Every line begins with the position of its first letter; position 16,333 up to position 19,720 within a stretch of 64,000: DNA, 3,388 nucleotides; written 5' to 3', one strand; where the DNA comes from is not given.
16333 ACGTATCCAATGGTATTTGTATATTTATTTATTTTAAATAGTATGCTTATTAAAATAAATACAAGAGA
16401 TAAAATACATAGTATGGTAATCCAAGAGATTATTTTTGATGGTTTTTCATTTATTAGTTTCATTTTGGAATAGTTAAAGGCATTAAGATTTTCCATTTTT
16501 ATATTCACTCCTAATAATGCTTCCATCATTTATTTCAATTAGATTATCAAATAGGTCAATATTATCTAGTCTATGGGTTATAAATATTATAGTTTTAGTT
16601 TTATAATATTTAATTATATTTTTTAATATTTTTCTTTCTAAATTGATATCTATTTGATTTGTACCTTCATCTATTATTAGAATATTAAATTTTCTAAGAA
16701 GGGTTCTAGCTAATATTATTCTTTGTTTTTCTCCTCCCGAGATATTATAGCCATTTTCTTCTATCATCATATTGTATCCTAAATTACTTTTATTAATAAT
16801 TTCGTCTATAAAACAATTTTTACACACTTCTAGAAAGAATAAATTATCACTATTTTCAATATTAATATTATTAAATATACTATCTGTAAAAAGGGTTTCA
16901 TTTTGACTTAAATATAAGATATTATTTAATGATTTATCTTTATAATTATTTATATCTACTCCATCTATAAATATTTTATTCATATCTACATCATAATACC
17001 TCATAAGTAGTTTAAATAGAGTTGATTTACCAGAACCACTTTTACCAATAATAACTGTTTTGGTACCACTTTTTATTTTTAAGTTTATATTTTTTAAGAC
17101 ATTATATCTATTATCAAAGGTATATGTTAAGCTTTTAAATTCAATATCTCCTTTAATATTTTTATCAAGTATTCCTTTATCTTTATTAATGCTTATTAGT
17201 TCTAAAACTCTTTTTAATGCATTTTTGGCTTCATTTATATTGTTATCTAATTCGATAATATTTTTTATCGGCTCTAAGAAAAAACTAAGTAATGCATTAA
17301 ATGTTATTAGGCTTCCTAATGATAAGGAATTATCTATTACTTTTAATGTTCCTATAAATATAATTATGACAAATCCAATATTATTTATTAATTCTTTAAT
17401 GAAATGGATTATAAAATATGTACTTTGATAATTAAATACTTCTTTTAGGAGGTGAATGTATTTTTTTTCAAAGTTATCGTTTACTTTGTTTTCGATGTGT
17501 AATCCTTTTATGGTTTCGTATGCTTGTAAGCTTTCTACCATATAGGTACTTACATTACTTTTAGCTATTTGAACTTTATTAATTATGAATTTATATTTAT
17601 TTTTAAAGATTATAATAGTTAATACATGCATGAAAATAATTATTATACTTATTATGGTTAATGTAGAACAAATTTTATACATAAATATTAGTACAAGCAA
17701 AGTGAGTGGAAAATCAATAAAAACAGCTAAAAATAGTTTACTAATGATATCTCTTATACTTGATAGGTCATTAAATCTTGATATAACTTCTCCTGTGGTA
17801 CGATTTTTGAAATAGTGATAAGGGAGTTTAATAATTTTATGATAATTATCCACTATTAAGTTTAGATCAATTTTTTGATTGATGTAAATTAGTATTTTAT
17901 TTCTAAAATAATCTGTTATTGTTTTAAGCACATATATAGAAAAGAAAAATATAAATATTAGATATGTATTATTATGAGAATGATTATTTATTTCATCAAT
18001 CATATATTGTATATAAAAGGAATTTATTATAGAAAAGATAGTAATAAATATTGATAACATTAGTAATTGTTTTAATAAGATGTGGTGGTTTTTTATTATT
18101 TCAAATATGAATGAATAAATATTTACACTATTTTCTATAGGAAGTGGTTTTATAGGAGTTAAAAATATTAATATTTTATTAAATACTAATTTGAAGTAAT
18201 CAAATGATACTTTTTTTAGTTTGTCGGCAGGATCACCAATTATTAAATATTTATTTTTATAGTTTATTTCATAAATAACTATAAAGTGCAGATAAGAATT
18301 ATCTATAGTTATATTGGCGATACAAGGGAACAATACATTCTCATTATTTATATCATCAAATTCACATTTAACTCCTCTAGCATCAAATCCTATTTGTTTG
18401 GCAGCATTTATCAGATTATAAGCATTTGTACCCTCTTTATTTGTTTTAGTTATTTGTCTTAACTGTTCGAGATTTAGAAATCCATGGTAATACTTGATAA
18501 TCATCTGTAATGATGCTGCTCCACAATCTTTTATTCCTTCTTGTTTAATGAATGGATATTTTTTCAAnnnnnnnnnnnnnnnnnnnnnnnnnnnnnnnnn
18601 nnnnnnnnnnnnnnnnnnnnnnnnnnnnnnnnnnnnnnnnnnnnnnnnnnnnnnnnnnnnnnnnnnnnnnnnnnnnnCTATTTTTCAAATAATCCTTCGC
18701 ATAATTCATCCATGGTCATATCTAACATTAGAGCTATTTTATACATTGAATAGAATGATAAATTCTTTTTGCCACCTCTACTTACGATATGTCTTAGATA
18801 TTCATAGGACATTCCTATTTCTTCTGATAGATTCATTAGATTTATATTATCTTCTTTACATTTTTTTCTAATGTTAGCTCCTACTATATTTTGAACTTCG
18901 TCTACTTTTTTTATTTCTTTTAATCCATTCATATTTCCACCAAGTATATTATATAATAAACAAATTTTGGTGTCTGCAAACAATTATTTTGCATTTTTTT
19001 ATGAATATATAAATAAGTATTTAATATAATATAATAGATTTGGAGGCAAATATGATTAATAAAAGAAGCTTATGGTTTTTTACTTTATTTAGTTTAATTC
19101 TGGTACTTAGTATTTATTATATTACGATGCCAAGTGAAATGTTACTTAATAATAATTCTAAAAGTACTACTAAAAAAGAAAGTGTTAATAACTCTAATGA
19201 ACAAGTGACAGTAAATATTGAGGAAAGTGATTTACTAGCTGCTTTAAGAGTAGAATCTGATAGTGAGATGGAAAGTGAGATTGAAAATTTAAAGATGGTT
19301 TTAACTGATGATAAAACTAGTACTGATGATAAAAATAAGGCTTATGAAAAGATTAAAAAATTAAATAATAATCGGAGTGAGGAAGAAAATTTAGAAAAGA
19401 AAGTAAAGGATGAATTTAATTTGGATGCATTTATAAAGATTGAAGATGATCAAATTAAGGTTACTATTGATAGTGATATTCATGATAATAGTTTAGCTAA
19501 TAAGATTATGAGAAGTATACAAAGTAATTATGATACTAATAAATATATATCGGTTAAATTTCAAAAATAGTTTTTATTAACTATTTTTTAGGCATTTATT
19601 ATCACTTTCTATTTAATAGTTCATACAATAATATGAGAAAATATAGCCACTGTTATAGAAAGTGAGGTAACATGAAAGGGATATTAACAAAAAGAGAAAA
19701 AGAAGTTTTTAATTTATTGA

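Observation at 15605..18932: Complete class II bacteriocin locus with a C39-ABC exporter, two GG-leader peptides, an immunity-like peptide and an XRE regulator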

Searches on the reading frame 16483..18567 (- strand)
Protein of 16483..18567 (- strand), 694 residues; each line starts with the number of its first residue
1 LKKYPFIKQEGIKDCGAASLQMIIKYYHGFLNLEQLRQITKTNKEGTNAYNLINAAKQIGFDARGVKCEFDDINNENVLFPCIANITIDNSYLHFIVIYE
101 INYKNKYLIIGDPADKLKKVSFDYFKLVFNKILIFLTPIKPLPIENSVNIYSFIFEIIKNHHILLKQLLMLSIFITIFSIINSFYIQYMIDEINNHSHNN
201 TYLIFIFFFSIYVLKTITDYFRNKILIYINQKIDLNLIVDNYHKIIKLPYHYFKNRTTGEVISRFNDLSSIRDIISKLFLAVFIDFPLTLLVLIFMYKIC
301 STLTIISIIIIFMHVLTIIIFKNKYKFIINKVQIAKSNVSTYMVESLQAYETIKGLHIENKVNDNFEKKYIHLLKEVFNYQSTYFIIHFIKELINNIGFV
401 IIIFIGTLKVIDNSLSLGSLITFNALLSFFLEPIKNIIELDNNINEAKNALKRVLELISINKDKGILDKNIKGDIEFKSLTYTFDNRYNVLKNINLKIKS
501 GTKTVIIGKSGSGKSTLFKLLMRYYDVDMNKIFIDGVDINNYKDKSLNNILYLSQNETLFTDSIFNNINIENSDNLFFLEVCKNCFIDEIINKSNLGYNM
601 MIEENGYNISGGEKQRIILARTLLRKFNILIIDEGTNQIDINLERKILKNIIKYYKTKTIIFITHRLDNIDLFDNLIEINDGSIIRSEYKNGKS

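Call 3: search_protein_families(library=pfam, proteins=[window:16483-18567:-], max_evalue=1)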
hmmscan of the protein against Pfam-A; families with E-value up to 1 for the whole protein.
window:16483-18567:- (694 aa): 15 families
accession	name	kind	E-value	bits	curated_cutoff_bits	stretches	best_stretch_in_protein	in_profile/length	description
PF00664.28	ABC_membrane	-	7.3e-38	131.2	28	1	169-433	5-273/274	ABC transporter transmembrane region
PF03412.21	Peptidase_C39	-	2.4e-29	102.3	22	1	3-138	1-130/133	Peptidase C39 family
PF00005.33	ABC_tran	-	3.1e-26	93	25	1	491-637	1-137/137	ABC transporter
PF13555.12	AAA_29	-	0.0003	20.9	27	1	497-518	18-39/61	P-loop containing region of AAA domain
PF13304.12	AAA_21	-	0.00045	20.8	27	1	504-536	2-39/304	AAA domain, putative AbiEii toxin, Type IV TA system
PF13529.12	Peptidase_C39_2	-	0.00056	20.9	24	1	3-114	2-143/143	Peptidase_C39 like family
PF02787.25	CPSase_L_D3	-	0.00084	19.7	26.6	1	428-472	35-77/80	Carbamoyl-phosphate synthetase large chain, oligomerisation domain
PF03193.22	RsgA_GTPase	-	0.0028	18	30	1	487-531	93-136/174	RsgA GTPase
PF13401.12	AAA_22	-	0.005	17.6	27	1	504-536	8-33/130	AAA domain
PF02463.25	SMC_N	-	0.025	14.4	40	0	556-679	135-211/220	RecF/RecN/SMC N terminal domain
PF13238.12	AAA_18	-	0.036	15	29.4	1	505-591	2-81/128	AAA domain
PF07650.23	KH_2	-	0.058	13.7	22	1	491-535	24-69/78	KH domain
PF12385.14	Peptidase_C70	-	0.083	13.2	19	1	13-126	18-137/141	Papain-like cysteine protease AvrRpt2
PF01656.29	CbiA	-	0.2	12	25.4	0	504-542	2-42/125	CobQ/CobB/MinD/ParA nucleotide binding domain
PF13479.12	AAA_24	-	0.41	10.9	27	0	501-550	2-45/195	AAA domain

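Call 4: search_protein_families(library=ncbifam, proteins=[window:16483-18567:-], max_evalue=1)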
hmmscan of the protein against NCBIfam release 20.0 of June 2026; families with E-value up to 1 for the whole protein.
window:16483-18567:- (694 aa): 185 families (the best 25 are shown)
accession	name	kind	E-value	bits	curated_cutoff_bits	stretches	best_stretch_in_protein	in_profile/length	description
TIGR01193.1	bacteriocin_ABC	subfamily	8.3e-132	441.1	523.85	1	13-687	5-689/708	peptide cleavage/export ABC transporter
TIGR03796.1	NHLM_micro_ABC1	equivalog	1.8e-103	347.1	853.3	1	5-686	3-691/710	NHLP family bacteriocin export ABC transporter peptidase/permease/ATPase subunit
TIGR03375.1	type_I_sec_LssB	subfamily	2.3e-98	330.3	693.1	1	18-687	5-682/696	type I secretion system permease/ATPase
TIGR01846.1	type_I_sec_HlyB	subfamily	4.1e-98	329.5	725.55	1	18-687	3-672/694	type I secretion system permease/ATPase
NF045998.1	cleave_ABC_plasm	equivalog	2.6e-87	293.6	500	1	8-666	1-660/673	Mbov_0121 family peptidase domain-containing ABC transporter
TIGR02203.1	MsbA_lipidA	equivalog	8.4e-78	262.3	602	1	172-686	24-548/572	lipid A export permease/ATP-binding protein MsbA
TIGR02204.1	MsbA_rel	hypoth_equivalog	8.7e-70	236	780.4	1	153-686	8-554/576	ABC transporter, permease/ATP-binding protein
TIGR00958.1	3a01208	subfamily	5.7e-69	233.1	874.6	1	157-686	155-693/711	antigen peptide transporter 2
NF008381.0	PRK11176.1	equivalog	8.5e-67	225.8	867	1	188-686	50-558/582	lipid A ABC transporter ATP-binding protein/permease MsbA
TIGR03797.1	NHLM_micro_ABC2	equivalog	1.6e-62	212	709.4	1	141-686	115-664/686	NHLP bacteriocin export ABC transporter permease/ATPase subunit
TIGR01842.1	type_I_sec_PrtD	subfamily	6.3e-60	203.2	510.15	1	167-685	10-532/544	type I secretion system permease/ATPase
NF045513.1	HepA_fam_ABC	equivalog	2.3e-59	201.4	725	1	185-686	78-588/610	heterocyst formation ABC transporter subunit HepA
NF010178.0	PRK13657.1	equivalog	2.4e-58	198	733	1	148-687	4-550/588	glucan ABC transporter ATP-binding protein/ permease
NF008364.0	PRK11160.1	equivalog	1.2e-55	189.2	630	1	235-688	93-556/575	heme ABC transporter ATP-binding protein/permease CydC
NF052233.1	CphA_assoc_ABC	equivalog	6.3e-55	186.8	880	1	181-686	211-722/766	cyanophycin metabolism-associated ABC transporter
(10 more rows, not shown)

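Call 8: find_encoding_contigs(protein=window:16483-18567:-, flank=6000, max_places=6)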
Protein window:16483-18567:- (694 aa): 15 contigs read that carry it; 6 places shown.
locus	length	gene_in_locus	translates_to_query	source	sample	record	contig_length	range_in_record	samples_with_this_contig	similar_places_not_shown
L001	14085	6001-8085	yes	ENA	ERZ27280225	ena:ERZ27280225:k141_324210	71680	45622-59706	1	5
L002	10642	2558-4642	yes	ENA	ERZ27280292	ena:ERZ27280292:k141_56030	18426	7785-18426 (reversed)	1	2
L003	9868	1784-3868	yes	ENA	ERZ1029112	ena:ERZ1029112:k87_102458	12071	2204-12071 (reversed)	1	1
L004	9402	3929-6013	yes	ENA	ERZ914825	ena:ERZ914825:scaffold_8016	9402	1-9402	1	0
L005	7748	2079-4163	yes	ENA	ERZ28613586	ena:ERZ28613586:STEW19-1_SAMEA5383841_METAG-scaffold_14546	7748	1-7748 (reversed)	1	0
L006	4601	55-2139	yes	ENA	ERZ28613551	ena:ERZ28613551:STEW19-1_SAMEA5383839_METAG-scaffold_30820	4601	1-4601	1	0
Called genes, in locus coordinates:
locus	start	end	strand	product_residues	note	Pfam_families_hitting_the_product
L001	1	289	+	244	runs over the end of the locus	PF04536:TPM_phosphatase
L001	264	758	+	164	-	-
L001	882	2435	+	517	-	PF12072:RNase_Y_N, PF00013:KH_1 (weak), PF01966:HD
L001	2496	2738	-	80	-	-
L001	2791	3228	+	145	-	PF00583:Acetyltransf_1, PF13673:Acetyltransf_10, PF13508:Acetyltransf_7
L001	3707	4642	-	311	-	PF10646:Germane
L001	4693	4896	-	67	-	PF00196:GerE, PF04545:Sigma70_r4, PF08281:Sigma70_r4_2, PF04967:HTH_10 (faint), PF08279:HTH_11 (weak)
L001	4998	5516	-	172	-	PF12685:SpoIIIAH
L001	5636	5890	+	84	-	-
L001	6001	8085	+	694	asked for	PF03412:Peptidase_C39, PF00664:ABC_membrane, PF00005:ABC_tran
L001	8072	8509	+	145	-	-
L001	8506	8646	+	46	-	-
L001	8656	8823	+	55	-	-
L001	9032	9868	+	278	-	PF01522:Polysacc_deac_1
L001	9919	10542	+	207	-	PF00300:His_Phos_1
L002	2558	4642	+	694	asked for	PF03412:Peptidase_C39, PF00664:ABC_membrane, PF00005:ABC_tran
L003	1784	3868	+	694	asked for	PF03412:Peptidase_C39, PF00664:ABC_membrane, PF00005:ABC_tran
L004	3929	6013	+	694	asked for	PF03412:Peptidase_C39, PF00664:ABC_membrane, PF00005:ABC_tran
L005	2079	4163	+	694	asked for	PF03412:Peptidase_C39, PF00664:ABC_membrane, PF00005:ABC_tran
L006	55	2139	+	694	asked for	PF03412:Peptidase_C39, PF00664:ABC_membrane, PF00005:ABC_tran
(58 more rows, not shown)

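Call 9: find_related_loci(query=window:16483-18567:-, collection=genome_contigs, flank=6000)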
Query window:16483-18567:- (694 aa) in genome_contigs; peptide patterns used: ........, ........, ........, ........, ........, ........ (x = any residue, [..] = any of these).
70 stretches matched a pattern; 12 encode a relative of the query (tblastn E <= 1e-3); 12 distinct loci.
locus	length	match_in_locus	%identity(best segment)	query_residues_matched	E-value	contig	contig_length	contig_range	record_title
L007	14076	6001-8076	55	1-692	0e+0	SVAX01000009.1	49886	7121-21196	MAG: Bacillota bacterium isolate SIG213 NODE_15981_length_49886_cov_8.647220, whole genome shotgun sequence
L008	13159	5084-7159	54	1-692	0e+0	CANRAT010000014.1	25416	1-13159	MAG: uncultured Bacilli bacterium isolate Lapin-016__bin53 genome assembly, contig: Lapin-016__NODE_1635_length_25416_co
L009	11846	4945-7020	53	1-692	0e+0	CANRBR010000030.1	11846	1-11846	MAG: uncultured Bacilli bacterium isolate Lapin-028__bin7 genome assembly, contig: Lapin-028__NODE_6105_length_11846_cov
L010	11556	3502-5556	54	1-684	0e+0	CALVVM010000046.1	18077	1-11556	MAG: uncultured Bacilli bacterium isolate E08__bin130 genome assembly, contig: E08__k127_3058844, whole genome shotgun s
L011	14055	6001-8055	54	1-684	0e+0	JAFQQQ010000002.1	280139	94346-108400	MAG: Bacilli bacterium isolate RGIG2062 Goat_Colon-2__c179, whole genome shotgun sequence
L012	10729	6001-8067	53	1-691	0e+0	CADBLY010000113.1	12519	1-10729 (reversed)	MAG: uncultured Erysipelotrichaceae bacterium isolate RUG14093 genome assembly, contig: RUG14093_asm_113, whole genome s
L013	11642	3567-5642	53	1-691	0e+0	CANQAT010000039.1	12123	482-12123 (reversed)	MAG: uncultured Bacilli bacterium isolate Lapin-002__bin26 genome assembly, contig: Lapin-002__NODE_6853_length_12123_co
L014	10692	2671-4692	26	5-665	4e-54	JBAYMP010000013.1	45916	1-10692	MAG: Bacteroidales bacterium isolate SO_2016_LW1_42 scaffold00534_LW64-88_2016, whole genome shotgun sequence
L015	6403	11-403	67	548-679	6e-49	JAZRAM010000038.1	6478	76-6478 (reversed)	MAG: Bacilli bacterium isolate T1900045141_TC20190135.MAGScoT_cleanbin_000018 SGB_4920_k141_898545, whole genome shotgun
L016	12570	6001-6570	24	490-670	1e-9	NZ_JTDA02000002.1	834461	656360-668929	Coprobacter secundus strain 177 2, whole genome shotgun sequence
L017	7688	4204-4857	24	475-694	2e-6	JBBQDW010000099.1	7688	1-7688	MAG: Candidatus Humimicrobiales bacterium isolate Co_metawrap_1140 Cmw_1140_k141_29261501_length_7688_cov_10.9947, whole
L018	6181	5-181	29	607-665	2e-4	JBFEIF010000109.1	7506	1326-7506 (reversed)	MAG: Sulfurimonadaceae bacterium isolate Mix_mud01.2020.11.11 k141_1515472_length_7506_cov_10.8493, whole genome shotgun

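Call 49: search_solved_structures(query=window:16483-18567:-, max_evalue=1e-30, show_alignments=1)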
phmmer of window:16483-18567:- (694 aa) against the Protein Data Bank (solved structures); distinct sequences matched with E-value up to 1e-30: 204 (the best 60 are shown).
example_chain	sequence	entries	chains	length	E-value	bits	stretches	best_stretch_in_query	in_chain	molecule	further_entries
4ry2_A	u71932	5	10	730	5.8e-112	378.7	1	2-687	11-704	ABC-type bacteriocin transporter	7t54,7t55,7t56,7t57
8vp3_A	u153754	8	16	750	6.4e-112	378.6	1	2-687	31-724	ABC-type bacteriocin transporter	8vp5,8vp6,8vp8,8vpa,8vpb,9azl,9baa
4s0f_A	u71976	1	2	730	1.4e-111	377.4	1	2-687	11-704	ABC-type bacteriocin transporter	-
6v9z_A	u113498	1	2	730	1.1e-110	374.5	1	2-687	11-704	ABC-type bacteriocin transporter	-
8vp9_A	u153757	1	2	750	4.9e-110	372.3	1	2-687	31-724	ABC-type bacteriocin transporter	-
8hf7_A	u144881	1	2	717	3.7e-103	349.6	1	11-686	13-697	Competence factor transporting ATP-binding protein/permease ComA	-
8hf4_A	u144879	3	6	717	7.9e-103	348.5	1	11-686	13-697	Transport/processing ATP-binding protein ComA | Competence factor transporting ATP-binding protein/permease ComA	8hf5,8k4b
8hf6_A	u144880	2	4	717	1.9e-102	347.3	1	11-686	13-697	Competence factor transporting ATP-binding protein/permease ComA | Transport/processing ATP-binding protein ComA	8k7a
8vow_A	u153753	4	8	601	5.2e-79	269.8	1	168-687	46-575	ABC-type bacteriocin transporter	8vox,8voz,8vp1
4f4c_A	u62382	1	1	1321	3.4e-71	244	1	228-686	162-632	Multidrug resistance protein pgp-1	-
7zka_A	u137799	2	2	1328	1.1e-67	232.4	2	395-685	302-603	ATP-dependent translocase ABCB1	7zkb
7zk9_A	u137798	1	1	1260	2.9e-67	231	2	395-685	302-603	ATP-dependent translocase ABCB1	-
7zk8_A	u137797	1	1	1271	3e-67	231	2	395-685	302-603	ATP-dependent translocase ABCB1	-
7zk4_A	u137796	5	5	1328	3.1e-67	230.9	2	395-685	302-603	ATP-dependent translocase ABCB1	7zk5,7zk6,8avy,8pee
8sa0_A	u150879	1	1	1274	3.6e-67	230.7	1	242-686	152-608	ATP-dependent translocase ABCB1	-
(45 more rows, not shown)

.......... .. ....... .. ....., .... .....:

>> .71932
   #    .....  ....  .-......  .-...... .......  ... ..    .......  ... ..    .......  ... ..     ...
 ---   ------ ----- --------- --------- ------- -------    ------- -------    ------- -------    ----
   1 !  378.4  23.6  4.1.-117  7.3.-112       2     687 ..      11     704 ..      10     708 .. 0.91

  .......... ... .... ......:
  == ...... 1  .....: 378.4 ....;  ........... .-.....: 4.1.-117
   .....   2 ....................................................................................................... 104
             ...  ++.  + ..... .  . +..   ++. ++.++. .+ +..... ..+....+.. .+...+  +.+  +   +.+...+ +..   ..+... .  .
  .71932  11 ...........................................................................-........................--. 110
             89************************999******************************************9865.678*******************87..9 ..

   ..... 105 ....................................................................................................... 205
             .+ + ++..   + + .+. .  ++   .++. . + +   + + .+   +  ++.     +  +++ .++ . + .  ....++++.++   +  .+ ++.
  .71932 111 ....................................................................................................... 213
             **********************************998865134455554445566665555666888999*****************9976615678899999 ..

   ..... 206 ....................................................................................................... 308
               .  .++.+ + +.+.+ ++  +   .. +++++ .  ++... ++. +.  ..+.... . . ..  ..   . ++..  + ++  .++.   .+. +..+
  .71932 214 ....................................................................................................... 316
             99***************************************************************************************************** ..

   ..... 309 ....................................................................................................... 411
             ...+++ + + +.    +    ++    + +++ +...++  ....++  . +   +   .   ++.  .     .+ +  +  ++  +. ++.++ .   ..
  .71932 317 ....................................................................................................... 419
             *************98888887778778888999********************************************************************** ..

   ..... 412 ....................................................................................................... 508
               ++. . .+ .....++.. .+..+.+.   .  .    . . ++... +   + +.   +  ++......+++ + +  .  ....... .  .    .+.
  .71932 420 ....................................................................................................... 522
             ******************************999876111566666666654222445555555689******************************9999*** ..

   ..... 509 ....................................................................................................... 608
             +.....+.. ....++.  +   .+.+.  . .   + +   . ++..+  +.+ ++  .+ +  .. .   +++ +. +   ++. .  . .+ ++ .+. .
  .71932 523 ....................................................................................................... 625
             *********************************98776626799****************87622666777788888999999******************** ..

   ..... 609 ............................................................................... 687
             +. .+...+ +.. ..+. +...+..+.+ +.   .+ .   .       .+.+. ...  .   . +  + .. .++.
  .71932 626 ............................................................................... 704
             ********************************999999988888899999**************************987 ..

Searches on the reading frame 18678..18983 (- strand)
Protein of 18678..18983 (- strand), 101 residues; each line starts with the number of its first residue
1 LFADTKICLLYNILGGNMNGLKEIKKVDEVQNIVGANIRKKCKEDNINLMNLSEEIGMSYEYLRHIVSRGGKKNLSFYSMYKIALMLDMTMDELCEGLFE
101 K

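Call 3: search_protein_families(library=pfam, proteins=[window:18678-18983:-], max_evalue=1)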
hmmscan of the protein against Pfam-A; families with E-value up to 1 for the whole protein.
window:18678-18983:- (101 aa): 4 families
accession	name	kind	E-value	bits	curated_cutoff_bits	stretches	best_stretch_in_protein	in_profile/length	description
PF13443.12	HTH_26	-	0.00015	22.4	22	1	37-96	1-59/63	Cro/C1-type HTH DNA-binding domain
PF01381.28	HTH_3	-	0.017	15.6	23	1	38-94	1-55/55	Helix-turn-helix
PF24655.1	DUF7645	-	0.048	14.1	27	1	63-92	14-43/62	Domain of unknown function (DUF7645)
PF07431.17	DUF1512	-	0.081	13.1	25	1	29-92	102-163/177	Protein of unknown function (DUF1512) N-terminal domain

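Call 4: search_protein_families(library=ncbifam, proteins=[window:18678-18983:-], max_evalue=1)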
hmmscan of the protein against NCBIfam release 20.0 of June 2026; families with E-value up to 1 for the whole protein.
window:18678-18983:- (101 aa): 4 families
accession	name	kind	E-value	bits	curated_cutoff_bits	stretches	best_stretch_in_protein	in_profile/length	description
NF006015.0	PRK08154.1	subfamily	0.007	15.5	204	1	26-95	23-90/314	anaerobic benzoate catabolism transcriptional regulator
NF046032.1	TransRegSlrRBacil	equivalog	0.012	15.7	250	1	34-95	2-62/149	HTH-type transcriptional regulator SlrR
NF010465.0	PRK13890.1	equivalog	0.018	15.1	96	1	32-96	4-66/121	conjugal transfer protein TrbA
NF041951.1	phage_RstR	subfamily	0.076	13.3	80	1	36-96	5-63/108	RstR family transcriptional repressor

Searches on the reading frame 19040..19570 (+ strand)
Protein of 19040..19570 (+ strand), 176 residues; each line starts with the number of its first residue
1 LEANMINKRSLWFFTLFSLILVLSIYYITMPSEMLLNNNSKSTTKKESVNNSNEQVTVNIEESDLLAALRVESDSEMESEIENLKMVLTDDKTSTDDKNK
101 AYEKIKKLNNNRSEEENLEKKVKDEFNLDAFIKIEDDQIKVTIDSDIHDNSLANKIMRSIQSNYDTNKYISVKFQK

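Call 81: search_protein_families(library=pfam, proteins=[window:19040-19570:+], max_evalue=0.001)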
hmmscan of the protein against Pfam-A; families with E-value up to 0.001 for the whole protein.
window:19040-19570:+ (176 aa): 1 family
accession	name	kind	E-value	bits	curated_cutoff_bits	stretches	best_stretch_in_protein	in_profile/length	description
PF12685.13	SpoIIIAH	-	1.5e-10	41.8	30.6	1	12-164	4-182/191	SpoIIIAH-like protein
